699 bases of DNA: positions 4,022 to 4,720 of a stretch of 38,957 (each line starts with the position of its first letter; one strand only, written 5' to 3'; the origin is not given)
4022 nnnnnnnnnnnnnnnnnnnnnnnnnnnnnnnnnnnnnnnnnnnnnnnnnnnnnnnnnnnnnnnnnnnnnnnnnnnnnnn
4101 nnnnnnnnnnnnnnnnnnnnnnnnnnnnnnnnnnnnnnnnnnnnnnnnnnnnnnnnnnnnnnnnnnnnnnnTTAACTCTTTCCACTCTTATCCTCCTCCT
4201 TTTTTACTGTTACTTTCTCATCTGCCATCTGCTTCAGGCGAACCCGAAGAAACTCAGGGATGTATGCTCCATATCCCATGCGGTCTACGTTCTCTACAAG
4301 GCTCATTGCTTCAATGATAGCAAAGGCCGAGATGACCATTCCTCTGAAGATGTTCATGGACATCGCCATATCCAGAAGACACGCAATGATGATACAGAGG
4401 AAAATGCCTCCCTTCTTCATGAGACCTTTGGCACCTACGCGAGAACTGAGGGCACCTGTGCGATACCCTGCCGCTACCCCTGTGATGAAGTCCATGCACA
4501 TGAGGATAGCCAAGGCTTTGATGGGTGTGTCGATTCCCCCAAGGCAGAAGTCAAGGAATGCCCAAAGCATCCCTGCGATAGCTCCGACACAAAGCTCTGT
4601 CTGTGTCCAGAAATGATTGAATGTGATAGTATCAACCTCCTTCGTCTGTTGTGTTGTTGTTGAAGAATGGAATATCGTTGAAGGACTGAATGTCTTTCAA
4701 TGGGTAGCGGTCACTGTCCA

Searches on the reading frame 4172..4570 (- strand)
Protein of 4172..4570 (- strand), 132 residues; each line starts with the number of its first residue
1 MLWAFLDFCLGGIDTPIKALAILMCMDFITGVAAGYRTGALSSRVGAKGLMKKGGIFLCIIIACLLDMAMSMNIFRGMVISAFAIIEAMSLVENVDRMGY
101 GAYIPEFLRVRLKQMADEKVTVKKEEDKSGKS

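Call 4: search_protein_families(library=pfam, proteins=[window:4172-4570:-], max_evalue=0.01)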
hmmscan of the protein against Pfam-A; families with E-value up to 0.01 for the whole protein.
window:4172-4570:- (132 aa): 1 family
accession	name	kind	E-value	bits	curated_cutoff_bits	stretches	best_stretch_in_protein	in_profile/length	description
PF05105.17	Phage_holin_4_1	-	1.7e-27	96.3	22.2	1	5-116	2-115/116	Bacteriophage holin family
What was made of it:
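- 4172..4570 (-): Holin (Phage_holin_4_1), the first gene of the late lysis cassette. PF05105, E 1.7e-27 (call 4).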
